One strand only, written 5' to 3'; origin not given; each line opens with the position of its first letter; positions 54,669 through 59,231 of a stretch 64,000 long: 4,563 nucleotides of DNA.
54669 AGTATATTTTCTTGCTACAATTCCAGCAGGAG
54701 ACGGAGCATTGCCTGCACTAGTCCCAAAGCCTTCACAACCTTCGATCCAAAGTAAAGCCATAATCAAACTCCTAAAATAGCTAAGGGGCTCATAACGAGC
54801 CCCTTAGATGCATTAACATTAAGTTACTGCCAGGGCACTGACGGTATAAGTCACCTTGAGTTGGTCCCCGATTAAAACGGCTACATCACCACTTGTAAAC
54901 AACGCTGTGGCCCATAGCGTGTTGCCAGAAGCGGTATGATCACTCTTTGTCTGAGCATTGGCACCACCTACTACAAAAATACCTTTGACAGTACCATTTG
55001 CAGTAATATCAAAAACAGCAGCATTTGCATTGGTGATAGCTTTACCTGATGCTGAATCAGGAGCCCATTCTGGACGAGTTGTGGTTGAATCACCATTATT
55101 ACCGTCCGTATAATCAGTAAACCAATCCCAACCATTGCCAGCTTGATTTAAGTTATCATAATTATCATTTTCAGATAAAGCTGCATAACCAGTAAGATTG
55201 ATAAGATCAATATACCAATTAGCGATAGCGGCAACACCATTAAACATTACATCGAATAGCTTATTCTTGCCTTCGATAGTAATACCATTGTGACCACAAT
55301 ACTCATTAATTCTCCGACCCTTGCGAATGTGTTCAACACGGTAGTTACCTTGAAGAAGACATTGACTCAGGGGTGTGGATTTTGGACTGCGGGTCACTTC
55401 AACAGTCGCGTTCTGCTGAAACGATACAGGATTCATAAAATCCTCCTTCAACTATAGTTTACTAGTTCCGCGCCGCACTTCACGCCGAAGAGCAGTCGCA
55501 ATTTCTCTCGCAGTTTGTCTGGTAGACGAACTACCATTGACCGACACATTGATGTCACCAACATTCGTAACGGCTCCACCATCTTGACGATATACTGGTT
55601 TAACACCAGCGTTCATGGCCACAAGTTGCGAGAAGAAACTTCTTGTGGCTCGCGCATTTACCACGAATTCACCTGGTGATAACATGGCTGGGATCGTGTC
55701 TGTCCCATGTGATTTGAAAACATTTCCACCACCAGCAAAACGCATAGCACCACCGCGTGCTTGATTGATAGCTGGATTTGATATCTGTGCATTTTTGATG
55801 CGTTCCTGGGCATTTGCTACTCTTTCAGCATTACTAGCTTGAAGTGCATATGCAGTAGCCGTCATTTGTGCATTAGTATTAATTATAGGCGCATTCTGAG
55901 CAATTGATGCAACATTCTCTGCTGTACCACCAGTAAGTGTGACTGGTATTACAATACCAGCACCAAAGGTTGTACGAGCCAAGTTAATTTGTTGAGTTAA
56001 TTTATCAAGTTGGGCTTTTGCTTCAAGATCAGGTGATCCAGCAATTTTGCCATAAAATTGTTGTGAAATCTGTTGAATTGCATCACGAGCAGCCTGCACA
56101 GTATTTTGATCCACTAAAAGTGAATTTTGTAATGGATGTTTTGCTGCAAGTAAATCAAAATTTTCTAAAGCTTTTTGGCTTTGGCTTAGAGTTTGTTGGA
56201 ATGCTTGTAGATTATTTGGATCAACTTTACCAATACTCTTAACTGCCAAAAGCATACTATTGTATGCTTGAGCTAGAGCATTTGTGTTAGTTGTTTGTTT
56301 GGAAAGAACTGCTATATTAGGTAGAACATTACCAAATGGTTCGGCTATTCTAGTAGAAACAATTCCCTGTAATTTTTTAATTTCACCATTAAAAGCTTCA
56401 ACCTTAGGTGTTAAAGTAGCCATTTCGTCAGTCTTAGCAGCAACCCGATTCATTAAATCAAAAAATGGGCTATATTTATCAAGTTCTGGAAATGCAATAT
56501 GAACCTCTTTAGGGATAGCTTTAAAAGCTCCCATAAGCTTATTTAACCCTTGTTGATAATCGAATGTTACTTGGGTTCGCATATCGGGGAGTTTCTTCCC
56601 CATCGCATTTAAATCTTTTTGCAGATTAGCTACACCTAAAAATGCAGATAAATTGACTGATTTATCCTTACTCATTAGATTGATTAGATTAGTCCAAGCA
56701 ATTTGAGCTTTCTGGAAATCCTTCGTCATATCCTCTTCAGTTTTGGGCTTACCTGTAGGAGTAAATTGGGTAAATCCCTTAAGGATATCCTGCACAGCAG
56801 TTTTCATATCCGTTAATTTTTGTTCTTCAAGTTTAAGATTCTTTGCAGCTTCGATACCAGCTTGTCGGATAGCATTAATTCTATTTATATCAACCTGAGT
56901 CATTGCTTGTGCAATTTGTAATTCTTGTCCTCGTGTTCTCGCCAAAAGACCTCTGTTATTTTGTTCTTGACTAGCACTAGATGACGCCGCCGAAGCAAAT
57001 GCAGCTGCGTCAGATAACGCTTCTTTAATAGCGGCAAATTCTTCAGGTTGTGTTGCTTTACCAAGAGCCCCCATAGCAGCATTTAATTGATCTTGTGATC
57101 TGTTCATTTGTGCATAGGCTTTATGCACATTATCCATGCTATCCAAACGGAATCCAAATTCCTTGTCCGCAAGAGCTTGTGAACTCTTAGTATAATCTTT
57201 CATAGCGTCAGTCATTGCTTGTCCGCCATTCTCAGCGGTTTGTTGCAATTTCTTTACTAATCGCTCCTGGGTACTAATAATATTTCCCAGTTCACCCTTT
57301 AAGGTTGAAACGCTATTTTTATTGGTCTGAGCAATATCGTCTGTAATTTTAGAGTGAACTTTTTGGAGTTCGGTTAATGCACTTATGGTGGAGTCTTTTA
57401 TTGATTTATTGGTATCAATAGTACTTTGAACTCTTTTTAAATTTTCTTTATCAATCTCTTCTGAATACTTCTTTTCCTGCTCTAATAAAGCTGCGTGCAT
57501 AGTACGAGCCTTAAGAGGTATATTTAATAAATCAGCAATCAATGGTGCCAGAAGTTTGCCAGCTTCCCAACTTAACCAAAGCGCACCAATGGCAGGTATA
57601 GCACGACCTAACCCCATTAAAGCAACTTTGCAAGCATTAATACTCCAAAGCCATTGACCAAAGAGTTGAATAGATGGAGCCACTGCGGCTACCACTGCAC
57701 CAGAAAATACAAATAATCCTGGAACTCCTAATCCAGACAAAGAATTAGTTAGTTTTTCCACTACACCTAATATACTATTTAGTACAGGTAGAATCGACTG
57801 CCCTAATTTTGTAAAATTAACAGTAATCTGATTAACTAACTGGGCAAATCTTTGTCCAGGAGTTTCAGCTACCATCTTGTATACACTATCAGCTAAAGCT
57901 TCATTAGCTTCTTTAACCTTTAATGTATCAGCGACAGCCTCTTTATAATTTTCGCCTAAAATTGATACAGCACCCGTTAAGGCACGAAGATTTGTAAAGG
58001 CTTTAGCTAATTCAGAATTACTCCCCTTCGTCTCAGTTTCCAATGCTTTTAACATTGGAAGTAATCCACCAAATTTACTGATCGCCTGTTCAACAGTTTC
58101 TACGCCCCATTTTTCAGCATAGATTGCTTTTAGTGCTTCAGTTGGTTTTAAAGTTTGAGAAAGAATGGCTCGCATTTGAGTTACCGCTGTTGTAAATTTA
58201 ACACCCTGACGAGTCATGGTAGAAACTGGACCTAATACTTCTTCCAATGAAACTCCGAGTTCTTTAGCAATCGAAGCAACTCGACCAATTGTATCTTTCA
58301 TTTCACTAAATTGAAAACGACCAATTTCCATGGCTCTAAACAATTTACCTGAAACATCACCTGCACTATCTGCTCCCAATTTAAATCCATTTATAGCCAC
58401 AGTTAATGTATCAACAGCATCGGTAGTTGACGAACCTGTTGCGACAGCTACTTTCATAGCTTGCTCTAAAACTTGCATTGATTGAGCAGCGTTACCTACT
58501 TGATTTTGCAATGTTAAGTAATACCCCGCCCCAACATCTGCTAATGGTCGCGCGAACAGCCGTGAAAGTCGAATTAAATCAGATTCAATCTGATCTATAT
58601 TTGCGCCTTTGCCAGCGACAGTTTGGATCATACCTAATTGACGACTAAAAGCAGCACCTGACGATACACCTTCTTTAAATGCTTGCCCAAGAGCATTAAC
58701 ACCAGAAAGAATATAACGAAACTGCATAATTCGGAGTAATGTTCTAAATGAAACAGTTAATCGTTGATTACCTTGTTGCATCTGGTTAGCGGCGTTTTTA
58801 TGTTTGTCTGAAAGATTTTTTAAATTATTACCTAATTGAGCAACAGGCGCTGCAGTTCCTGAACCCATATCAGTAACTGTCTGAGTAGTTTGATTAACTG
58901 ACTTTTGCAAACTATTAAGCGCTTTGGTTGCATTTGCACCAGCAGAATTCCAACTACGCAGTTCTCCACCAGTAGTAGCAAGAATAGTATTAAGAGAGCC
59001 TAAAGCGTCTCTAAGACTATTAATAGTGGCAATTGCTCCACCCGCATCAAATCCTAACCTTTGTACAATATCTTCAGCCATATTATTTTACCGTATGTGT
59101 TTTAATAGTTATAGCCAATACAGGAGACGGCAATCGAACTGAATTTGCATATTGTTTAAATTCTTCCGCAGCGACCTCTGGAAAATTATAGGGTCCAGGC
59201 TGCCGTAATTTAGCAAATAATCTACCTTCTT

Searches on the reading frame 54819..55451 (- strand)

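Call 49: search_protein_families(library=phrogs, proteins=[window:54819-55451:-], max_evalue=0.001)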
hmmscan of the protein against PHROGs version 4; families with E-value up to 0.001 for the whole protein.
window:54819-55451:- (210 aa): 1 family
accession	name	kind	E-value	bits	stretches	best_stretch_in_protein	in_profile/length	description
phrog_8123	-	unknown function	2.3e-11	44.7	1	18-193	18-184/192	-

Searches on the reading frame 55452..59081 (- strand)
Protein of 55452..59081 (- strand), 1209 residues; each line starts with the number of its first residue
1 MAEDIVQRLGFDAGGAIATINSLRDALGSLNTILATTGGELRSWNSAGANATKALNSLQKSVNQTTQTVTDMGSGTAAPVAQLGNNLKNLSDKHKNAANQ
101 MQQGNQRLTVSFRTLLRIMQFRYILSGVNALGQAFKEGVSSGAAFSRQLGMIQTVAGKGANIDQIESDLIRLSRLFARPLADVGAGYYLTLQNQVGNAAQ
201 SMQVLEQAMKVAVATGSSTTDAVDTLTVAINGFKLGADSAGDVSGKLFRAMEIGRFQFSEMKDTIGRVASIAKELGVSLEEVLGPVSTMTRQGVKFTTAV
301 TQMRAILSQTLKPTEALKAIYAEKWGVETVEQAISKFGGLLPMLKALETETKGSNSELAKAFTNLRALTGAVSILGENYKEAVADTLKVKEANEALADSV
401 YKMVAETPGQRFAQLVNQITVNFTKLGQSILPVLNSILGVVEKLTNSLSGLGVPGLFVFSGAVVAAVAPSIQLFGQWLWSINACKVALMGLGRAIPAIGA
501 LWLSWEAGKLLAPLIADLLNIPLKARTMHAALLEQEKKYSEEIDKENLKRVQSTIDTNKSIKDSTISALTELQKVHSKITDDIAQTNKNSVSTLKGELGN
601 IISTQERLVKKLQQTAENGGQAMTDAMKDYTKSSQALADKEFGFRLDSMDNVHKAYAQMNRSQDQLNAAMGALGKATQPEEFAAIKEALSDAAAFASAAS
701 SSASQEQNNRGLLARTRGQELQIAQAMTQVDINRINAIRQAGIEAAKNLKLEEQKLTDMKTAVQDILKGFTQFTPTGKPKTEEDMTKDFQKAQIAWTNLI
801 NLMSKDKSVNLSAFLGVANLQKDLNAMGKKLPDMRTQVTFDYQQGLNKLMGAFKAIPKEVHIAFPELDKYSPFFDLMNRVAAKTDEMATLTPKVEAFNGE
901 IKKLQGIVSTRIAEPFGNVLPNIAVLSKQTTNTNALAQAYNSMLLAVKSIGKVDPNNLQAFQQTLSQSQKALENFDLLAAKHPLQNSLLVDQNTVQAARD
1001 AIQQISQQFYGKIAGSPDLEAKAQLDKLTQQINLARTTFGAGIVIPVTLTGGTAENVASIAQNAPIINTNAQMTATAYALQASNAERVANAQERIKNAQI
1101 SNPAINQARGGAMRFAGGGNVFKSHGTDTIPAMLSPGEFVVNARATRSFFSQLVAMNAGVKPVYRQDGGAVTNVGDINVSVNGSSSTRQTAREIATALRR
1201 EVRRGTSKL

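Call 49: search_protein_families(library=phrogs, proteins=[window:55452-59081:-], max_evalue=0.001)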
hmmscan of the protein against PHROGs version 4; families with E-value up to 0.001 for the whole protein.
window:55452-59081:- (1209 aa): 12 families
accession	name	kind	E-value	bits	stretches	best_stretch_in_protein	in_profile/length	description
phrog_28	-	tail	7.4e-36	125.1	1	20-505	126-657/1228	tail length tape measure protein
phrog_1533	-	tail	2.4e-27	95.9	1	38-747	165-895/1688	tail length tape measure protein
phrog_23013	-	tail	4.7e-27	95.1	1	47-466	46-455/1379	tail length tape measure protein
phrog_1272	-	tail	1.3e-24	87.1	1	19-501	127-610/1606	tail length tape measure protein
phrog_991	-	tail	6.1e-20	71.5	1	50-1180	193-1082/1966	tail length tape measure protein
phrog_4704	-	tail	1.1e-19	71.6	1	197-493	274-568/625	tail length tape measure protein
phrog_167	-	tail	2.2e-18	66.4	1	46-481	204-588/1555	tail length tape measure protein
phrog_1293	-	tail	1.7e-14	53.7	1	198-499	245-556/1424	tail length tape measure protein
phrog_37649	-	tail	3e-13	48.9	1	203-452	518-761/2006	tail length tape measure protein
phrog_9696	-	tail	4e-12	45.7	1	99-363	37-301/1415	tail length tape measure protein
phrog_36688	-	tail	7.1e-12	44.6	1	96-442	26-369/1600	tail length tape measure protein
phrog_14441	-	tail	3e-07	31.4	1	78-304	19-240/241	tail length tape measure protein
